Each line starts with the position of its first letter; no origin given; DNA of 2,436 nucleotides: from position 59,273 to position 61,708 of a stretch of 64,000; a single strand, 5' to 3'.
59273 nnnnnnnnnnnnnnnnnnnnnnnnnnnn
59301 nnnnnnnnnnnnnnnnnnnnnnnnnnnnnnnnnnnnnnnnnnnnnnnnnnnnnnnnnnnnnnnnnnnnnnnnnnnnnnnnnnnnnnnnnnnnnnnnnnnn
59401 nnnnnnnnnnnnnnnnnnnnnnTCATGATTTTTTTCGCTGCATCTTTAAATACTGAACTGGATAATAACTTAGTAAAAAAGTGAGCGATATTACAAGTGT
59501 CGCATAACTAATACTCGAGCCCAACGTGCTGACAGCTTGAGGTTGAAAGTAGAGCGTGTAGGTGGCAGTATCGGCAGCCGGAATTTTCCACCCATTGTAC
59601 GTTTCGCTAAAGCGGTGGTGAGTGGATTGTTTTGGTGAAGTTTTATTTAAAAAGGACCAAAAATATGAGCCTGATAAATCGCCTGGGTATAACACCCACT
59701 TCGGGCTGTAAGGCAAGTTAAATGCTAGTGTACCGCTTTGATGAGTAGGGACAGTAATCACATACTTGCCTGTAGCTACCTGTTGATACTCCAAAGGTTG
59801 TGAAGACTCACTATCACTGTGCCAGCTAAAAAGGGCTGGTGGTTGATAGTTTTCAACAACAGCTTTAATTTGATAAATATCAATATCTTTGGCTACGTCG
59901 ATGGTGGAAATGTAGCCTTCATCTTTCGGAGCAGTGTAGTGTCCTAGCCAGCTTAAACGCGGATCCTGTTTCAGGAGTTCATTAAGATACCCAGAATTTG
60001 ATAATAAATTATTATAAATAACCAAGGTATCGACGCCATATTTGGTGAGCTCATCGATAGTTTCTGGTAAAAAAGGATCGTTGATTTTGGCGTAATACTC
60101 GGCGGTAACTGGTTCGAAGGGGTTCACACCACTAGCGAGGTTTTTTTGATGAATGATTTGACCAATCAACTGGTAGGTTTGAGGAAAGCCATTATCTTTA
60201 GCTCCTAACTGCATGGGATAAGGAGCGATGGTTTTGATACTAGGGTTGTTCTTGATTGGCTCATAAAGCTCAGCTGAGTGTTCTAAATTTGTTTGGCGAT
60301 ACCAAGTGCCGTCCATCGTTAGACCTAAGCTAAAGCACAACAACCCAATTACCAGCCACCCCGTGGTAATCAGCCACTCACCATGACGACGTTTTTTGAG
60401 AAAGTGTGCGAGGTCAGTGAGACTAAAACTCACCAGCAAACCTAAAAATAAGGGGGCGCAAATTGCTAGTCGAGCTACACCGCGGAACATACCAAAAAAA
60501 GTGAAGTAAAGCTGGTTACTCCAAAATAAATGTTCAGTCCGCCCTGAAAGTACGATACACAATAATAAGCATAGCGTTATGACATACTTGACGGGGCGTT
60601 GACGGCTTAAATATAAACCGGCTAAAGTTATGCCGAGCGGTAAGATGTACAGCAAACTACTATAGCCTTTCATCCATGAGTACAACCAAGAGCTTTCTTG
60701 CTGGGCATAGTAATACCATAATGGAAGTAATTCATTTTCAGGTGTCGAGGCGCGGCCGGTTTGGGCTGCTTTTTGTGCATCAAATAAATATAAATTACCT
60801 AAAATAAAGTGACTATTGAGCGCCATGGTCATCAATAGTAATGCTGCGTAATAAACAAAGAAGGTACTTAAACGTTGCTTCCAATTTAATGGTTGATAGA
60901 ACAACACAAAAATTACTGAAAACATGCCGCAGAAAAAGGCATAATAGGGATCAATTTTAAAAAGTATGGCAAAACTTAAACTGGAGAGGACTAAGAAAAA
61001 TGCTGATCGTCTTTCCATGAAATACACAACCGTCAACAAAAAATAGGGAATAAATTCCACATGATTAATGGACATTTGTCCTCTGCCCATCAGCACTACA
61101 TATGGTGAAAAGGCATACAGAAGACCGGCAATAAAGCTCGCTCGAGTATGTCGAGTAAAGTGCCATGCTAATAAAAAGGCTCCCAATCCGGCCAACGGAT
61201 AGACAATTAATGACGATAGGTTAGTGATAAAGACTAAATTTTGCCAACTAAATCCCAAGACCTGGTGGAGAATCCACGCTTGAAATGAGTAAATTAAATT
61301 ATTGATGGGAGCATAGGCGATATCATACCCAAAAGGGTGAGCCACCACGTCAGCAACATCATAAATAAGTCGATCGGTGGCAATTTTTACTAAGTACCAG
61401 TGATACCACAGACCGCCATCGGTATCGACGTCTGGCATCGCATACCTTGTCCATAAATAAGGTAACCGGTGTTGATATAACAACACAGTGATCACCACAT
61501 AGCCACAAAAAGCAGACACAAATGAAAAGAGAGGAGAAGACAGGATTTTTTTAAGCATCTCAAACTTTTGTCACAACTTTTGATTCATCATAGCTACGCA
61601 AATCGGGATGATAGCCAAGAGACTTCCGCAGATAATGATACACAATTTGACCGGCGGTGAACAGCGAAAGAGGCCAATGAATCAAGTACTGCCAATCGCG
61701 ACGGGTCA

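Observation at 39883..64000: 24-kb surface-glycosylation island with at least five ArnT/PMT-like GT-C paralogs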

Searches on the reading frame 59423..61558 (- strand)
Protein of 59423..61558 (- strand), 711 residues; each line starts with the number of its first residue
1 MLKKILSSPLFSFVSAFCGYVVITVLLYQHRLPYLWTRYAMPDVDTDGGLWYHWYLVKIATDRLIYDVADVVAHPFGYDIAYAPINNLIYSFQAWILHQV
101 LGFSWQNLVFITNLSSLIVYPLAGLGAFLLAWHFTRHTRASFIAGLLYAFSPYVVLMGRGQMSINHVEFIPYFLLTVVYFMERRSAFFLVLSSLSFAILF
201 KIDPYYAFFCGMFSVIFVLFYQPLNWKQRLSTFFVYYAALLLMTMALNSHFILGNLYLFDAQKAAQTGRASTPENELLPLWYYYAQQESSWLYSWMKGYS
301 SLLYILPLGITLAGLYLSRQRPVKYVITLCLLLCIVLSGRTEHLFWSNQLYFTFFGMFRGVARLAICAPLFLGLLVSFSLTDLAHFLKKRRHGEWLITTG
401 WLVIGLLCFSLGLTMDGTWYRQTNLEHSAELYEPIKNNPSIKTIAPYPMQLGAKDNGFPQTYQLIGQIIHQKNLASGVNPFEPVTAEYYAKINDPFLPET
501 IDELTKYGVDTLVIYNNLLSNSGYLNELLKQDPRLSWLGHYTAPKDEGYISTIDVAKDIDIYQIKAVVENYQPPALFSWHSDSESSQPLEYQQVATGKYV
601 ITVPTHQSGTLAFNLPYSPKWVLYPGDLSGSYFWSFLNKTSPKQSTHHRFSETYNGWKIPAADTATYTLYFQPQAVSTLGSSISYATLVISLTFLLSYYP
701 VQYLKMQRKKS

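Call 5: search_protein_families(library=pfam, proteins=[window:59423-61558:-], max_evalue=0.01)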
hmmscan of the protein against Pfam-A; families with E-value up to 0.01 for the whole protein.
window:59423-61558:- (711 aa): 0 families

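Call 15: search_solved_structures(query=window:59423-61558:-, max_evalue=10)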
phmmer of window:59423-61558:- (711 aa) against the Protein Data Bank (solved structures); distinct sequences matched with E-value up to 10: 3.
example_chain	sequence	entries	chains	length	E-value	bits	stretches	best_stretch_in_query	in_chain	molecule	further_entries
6ra9_A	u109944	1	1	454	1.4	10.6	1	450-560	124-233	Elongation factor 1-alpha 2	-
6ra9_B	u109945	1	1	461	1.5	10.5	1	450-560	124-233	Elongation factor 1-alpha 2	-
4c0s_A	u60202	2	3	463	1.5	10.5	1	450-560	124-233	ELONGATION FACTOR 1-ALPHA 2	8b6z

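Call 25: search_protein_families(library=ncbifam, proteins=[window:59423-61558:-], max_evalue=0.01)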
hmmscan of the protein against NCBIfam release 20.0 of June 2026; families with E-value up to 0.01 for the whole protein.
window:59423-61558:- (711 aa): 0 families
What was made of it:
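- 59423..61558 (-): 711-aa GT-C of a rare family. First-loop motif P42-D43-x-D45-T-D47-G. The extracytoplasmic part has an alpha/beta domain and a beta-sandwich domain, followed by a terminal TM helix. No WWDxG motif. No Pfam or NCBIfam hit (calls 5, 25).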

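Call 29: find_homologous_proteins(query=window:59423-61558:-, max_evalue=0.001)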
Query window:59423-61558:- (711 aa): 35 proteins with E <= 0.001 among 8000 candidates.
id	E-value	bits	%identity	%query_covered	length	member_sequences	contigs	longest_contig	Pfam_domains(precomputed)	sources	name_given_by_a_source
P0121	0.0e+0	1635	100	100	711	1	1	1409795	-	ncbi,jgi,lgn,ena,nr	ncbi:MAG TPA: hypothetical protein VD999_05320 [Vitreimonas sp.]|nr:hypothetical protein [Vitreimona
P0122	3.9e-195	669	48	94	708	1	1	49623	-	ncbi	-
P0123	1.5e-188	647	47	93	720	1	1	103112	-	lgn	-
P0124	6.8e-180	618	44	98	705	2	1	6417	-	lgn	-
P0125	3.1e-179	616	44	95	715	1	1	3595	-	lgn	-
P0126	2.3e-178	613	42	97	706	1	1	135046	-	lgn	-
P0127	1.4e-177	611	44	96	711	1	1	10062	PF10131.16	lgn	-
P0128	7.9e-177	608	42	98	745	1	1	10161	-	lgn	-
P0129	1.6e-175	604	44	97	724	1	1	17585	-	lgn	-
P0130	3.7e-170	586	43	98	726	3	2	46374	-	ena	-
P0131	7.7e-169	582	42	97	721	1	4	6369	PF20176.4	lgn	-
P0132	4.9e-168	579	41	98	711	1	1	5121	-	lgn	-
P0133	8.6e-164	565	43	94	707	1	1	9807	-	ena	-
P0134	1.6e-163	564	40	97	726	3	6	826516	-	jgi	jgi:hypothetical protein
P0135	2.7e-163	563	40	98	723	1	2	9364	-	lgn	-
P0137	2.0e-158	547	41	95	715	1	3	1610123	-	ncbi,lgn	-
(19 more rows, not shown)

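Call 32: search_solved_structures(query=A2, max_evalue=10)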
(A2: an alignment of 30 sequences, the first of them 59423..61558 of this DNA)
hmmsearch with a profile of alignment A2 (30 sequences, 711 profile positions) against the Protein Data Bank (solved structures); distinct sequences matched with E-value up to 10: 1.
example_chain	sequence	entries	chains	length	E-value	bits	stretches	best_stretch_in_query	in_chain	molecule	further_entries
3dnp_A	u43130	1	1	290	0.42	12.3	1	497-578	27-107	Stress response protein yhaX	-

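Call 40: predict_structure(alignment_id=A2)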
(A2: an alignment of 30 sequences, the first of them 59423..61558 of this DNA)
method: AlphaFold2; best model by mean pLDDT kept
length: 711 residues; sequences in the alignment: 30
mean_pLDDT: 88.6   pTM: 0.88
mean pLDDT of the five models: 88.6, 88.4, 87.7, 86.7, 83.3
residues with pLDDT >= 90: 381; 70-90: 293; 50-70: 33; < 50: 4
segments of 3 or more residues with pLDDT < 50: 42-44
pLDDT, mean of each block of 10 residues (from residue 1): 87 96 91 76 60 88 83 89 72 90 84 87 97 95 95 78 76 97 95 96 91 96 93 97 93 74 69 84 85 87 89 80 92 94 88 82 92 95 88 88 89 81 83 94 95 83 91 91 90 96 96 96 97 98 87 92 95 89 84 93 88 92 93 87 81 91 83 89 94 94 90 80
secondary structure, 60 per line:
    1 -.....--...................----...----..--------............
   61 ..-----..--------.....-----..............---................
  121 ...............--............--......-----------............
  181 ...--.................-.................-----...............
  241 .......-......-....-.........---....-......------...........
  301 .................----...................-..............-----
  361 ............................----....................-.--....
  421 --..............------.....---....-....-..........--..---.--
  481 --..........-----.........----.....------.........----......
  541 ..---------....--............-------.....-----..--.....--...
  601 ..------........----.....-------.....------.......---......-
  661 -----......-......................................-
elements in order (helices of 4 or more, strands of 3 or more residues): H2-6 H9-27 H49-62 H88-101 H105-135 H138-149 H152-157 H169-183 H186-202 H204-220 H226-247 H249-254 H256-259 H261-269 H273-276 H280-283 H291-317 H322-338 H342-355 H361-388 H393-412 H417-420 H425-436 E443-447 E451-454 E456-459 H461-470 H483-492 H498-506 E511-515 H522-530 E535-542 H552-555 E558-564 H565-569 E577-581 E591-595 E598-602 E609-616 E621-625 H633-637 E647-650 E654-659 E666-671 H673-710
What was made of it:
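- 59423..61558 (-): AlphaFold model pLDDT 88.6, pTM 0.88 (call 40).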

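Call 43: fold_search(model_id=the predicted structure, library=pdb)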
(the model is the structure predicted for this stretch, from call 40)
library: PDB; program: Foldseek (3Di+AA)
matches with E <= 10: 243; with E <= 0.001: 27
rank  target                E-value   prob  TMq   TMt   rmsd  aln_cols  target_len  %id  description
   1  7oci_F                2.2e-09  1.00  0.49  0.54  10.9       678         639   13  Cryo-EM structure of yeast Ost6p containing oligosaccharyltransferase complex (released 2022-02-16)
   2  6ezn_F                3.7e-09  1.00  0.50  0.54  11.6       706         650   12  Cryo-EM structure of the yeast oligosaccharyltransferase (OST) complex (released 2018-01-17)
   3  8age_A                4.0e-08  1.00  0.46  0.50  10.5       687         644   12  Structure of yeast oligosaccharylransferase complex with acceptor peptide bound (released 2022-12-07)
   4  8agb_A                4.4e-08  1.00  0.48  0.52  11.7       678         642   12  Structure of yeast oligosaccharylransferase complex with lipid-linked oligosaccharide bound (released 2022-12-07)
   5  8agc_A                4.6e-08  1.00  0.47  0.48  14.3       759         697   12  Structure of yeast oligosaccharylransferase complex with lipid-linked oligosaccharide and non-acceptor peptide bound (released 2022-12-07)
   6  6wby                  5.4e-08  1.00  0.52  0.32   7.0       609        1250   14  Single-Particle Cryo-EM Structure of Arabinofuranosyltransferase AftD from Mycobacteria, Mutant R1389S Class 2 (released 2020-05-13)
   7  6s7t_A                1.4e-07  1.00  0.46  0.47  10.2       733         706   11  Cryo-EM structure of human oligosaccharyltransferase complex OST-B (released 2019-12-18)
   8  7zli_A                1.4e-07  1.00  0.43  0.45  10.8       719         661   11  Cryo-EM structure of C-mannosyltransferase CeDPY19, in complex with Dol25-P-Man and bound to CMT2-Fab and anti-Fab nan (released 2023-01-11)
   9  6c26_A                1.8e-07  1.00  0.48  0.52  12.3       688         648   13  The Cryo-EM structure of a eukaryotic oligosaccharyl transferase complex (released 2018-01-31)
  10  7zlg_A                1.8e-07  1.00  0.43  0.46  10.1       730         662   11  Cryo-EM structure of C-mannosyltransferase CeDPY19, in complex with acceptor peptide and bound to CMT2-Fab and anti-Fa (released 2023-01-11)
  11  6gxc_A                3.6e-07  1.00  0.40  0.40  22.2       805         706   12  Bacterial oligosaccharyltransferase PglB in complex with an inhibitory peptide and a reactive lipid-linked oligosaccha (released 2018-11-14)
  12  8b6l_I                4.6e-07  1.00  0.43  0.45   9.5       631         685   10  Subtomogram average of the human Sec61-TRAP-OSTA-translocon (released 2022-12-07)
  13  6s7o_A                6.5e-07  1.00  0.46  0.50   9.9       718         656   10  Cryo-EM structure of human oligosaccharyltransferase complex OST-A (released 2019-12-18)
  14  9n9j_I                8.7e-07  1.00  0.40  0.41  10.7       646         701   10  Structure of a GRP94 folding intermediate engaged with a CCDC134- and FKBP11-bound secretory translocon (released 2025-11-19)
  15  8pn9_A                1.1e-06  1.00  0.44  0.48  10.9       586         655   10  Structure of human oligosaccharyltransferase OST-A complex bound to NGI-1 (released 2024-05-08)
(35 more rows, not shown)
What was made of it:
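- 59423..61558 (-): Foldseek: STT3 7oci_F (E 2e-9, TM 0.49/0.54), AftD, DPY19, PglB, AglB (call 43).
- The 711-aa protein's best structural match is STT3 (call 43). The 711-aa GT-C is structurally closest to STT3, DPY19 and PglB, which act on proteins (call 43).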

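Call 74: find_encoding_contigs(protein=P0122, flank=10000, max_places=1)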
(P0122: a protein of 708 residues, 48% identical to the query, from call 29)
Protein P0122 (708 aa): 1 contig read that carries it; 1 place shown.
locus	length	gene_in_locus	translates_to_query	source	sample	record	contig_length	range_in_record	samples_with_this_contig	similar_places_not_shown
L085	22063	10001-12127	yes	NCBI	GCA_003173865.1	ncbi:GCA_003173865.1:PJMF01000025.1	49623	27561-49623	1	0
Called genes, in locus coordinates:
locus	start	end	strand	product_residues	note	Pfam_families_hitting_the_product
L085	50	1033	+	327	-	PF00106:adh_short (weak), PF04321:RmlD_sub_bind (weak), PF01073:3Beta_HSD, PF01370:Epimerase, PF02719:Polysacc_synt_2 (faint), PF16363:GDP_Man_Dehyd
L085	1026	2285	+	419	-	-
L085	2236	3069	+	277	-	PF00535:Glycos_transf_2, PF13641:Glyco_tranf_2_3 (weak)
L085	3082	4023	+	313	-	PF01370:Epimerase, PF04321:RmlD_sub_bind (weak), PF16363:GDP_Man_Dehyd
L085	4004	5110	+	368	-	PF02350:Epimerase_2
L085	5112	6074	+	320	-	PF13524:Glyco_trans_1_2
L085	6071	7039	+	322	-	PF03385:STELLO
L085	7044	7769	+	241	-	PF13302:Acetyltransf_3 (weak), PF00583:Acetyltransf_1, PF13673:Acetyltransf_10, PF13508:Acetyltransf_7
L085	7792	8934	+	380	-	PF00155:Aminotran_1_2, PF01041:DegT_DnrJ_EryC1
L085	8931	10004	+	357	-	PF00535:Glycos_transf_2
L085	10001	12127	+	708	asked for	-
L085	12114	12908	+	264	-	PF03269:DUF268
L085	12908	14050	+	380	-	PF00534:Glycos_transf_1, PF13692:Glyco_trans_1_4, PF26337:Gtf3_C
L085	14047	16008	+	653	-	PF01833:TIG (weak)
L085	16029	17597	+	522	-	PF13231:PMT_2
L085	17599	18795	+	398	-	PF01943:Polysacc_synt, PF13440:Polysacc_synt_3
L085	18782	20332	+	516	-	PF00535:Glycos_transf_2, PF10111:Glyco_tranf_2_2 (faint), PF12804:NTP_transf_3 (faint), PF13641:Glyco_tranf_2_3, PF13506:Glyco_transf_21 (faint), PF13632:Glyco_trans_2_3 (faint), PF00535:Glycos_transf_2, PF13641:Glyco_tranf_2_3, +1 more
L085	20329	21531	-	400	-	PF04188:Mannosyl_trans2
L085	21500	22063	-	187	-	?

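Call 75: find_encoding_contigs(protein=P0137, flank=10000, max_places=1)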
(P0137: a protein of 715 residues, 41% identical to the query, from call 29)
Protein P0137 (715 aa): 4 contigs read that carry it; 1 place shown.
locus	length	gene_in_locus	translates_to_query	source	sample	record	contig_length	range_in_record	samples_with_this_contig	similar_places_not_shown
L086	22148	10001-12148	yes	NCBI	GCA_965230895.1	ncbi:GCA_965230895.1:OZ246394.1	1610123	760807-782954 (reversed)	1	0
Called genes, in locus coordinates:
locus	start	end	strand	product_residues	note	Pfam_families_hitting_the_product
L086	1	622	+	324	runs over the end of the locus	PF01073:3Beta_HSD, PF01370:Epimerase, PF02719:Polysacc_synt_2, PF04321:RmlD_sub_bind, PF05368:NmrA, PF13460:NAD_binding_10, PF16363:GDP_Man_Dehyd, PF07993:NAD_binding_4, +1 more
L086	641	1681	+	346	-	PF13439:Glyco_transf_4, PF00534:Glycos_transf_1, PF13692:Glyco_trans_1_4, PF20706:GT4-conflict (weak)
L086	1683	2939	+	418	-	PF01943:Polysacc_synt (weak), PF13440:Polysacc_synt_3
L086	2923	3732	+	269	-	PF00535:Glycos_transf_2, PF10111:Glyco_tranf_2_2 (weak), PF13641:Glyco_tranf_2_3 (weak)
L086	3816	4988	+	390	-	PF01041:DegT_DnrJ_EryC1, PF01053:Cys_Met_Meta_PP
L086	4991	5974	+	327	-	PF00106:adh_short (weak), PF01073:3Beta_HSD, PF01370:Epimerase, PF02719:Polysacc_synt_2 (weak), PF05368:NmrA, PF07993:NAD_binding_4, PF16363:GDP_Man_Dehyd, PF13460:NAD_binding_10, +1 more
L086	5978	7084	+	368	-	PF02350:Epimerase_2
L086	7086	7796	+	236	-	PF13302:Acetyltransf_3 (weak), PF00583:Acetyltransf_1, PF13673:Acetyltransf_10, PF13508:Acetyltransf_7, PF08445:FR47 (faint)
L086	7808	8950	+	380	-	PF00266:Aminotran_5 (weak), PF01041:DegT_DnrJ_EryC1, PF00155:Aminotran_1_2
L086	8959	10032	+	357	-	PF00535:Glycos_transf_2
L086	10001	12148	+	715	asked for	-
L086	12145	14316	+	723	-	-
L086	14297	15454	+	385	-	PF00534:Glycos_transf_1, PF13692:Glyco_trans_1_4, PF26337:Gtf3_C (weak)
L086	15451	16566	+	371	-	-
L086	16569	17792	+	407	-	-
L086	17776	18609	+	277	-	-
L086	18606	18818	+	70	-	-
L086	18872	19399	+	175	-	PF13439:Glyco_transf_4 (weak)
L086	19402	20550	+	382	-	PF13439:Glyco_transf_4, PF20706:GT4-conflict, PF00534:Glycos_transf_1, PF13692:Glyco_trans_1_4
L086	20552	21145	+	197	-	PF25087:GMPPB_C (faint), PF25084:LbH_EIF2B (faint), PF00132:Hexapep, PF14602:Hexapep_2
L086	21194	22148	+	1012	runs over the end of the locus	PF04932:Wzy_C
